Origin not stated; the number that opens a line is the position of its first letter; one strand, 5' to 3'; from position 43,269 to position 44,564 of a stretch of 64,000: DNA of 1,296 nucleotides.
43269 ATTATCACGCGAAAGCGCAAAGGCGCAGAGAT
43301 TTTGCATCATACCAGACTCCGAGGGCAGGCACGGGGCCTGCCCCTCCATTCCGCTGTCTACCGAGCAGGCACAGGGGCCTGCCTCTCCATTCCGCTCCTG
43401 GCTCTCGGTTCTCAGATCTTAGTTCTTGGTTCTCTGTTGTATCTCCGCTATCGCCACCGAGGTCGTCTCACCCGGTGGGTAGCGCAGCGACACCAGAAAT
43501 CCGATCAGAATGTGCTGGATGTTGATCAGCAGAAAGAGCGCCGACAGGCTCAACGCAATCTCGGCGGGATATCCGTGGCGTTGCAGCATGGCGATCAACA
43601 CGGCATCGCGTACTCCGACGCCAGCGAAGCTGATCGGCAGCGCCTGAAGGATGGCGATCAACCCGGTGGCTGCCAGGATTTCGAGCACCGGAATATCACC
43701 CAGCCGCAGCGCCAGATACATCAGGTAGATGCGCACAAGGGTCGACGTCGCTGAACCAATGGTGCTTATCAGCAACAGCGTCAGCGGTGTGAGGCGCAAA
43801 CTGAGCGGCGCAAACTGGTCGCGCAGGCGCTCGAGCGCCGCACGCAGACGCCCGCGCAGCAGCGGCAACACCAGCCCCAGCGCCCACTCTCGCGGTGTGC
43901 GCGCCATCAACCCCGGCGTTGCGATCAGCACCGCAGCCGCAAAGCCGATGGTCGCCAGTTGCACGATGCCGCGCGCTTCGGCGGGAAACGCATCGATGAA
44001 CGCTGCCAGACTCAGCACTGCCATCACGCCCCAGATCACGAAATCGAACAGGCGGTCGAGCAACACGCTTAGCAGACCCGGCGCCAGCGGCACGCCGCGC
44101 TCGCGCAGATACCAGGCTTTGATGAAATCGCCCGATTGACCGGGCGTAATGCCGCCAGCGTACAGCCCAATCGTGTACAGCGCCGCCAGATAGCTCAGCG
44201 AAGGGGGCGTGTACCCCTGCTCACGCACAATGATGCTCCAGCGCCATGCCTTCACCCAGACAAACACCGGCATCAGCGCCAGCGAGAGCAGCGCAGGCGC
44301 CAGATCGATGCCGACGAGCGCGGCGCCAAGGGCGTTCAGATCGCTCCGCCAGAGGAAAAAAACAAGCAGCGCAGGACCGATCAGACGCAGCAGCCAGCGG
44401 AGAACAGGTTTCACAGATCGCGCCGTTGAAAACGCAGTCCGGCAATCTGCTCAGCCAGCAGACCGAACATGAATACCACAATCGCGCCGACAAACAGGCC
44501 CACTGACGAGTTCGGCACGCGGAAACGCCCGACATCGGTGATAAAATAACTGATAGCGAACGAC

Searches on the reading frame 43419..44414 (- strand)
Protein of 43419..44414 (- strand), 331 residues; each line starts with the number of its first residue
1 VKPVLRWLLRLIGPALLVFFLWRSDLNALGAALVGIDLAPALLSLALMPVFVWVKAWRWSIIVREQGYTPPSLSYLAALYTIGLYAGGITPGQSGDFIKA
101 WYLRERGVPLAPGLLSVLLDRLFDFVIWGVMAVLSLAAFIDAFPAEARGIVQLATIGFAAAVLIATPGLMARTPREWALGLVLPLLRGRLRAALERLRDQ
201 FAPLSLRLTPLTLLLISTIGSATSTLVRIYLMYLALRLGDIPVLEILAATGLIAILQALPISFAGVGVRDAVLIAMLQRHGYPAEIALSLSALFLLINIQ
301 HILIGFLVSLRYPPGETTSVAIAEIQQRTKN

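Call 74: search_protein_families(library=pfam, proteins=[window:43419-44414:-], max_evalue=0.00001)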
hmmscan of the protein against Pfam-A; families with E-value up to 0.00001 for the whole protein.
window:43419-44414:- (331 aa): 1 family
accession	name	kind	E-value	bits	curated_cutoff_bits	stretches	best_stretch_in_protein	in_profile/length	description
PF03706.18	LPG_synthase_TM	-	3.7e-30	105.9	33.4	1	12-299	3-295/302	Lysylphosphatidylglycerol synthase TM region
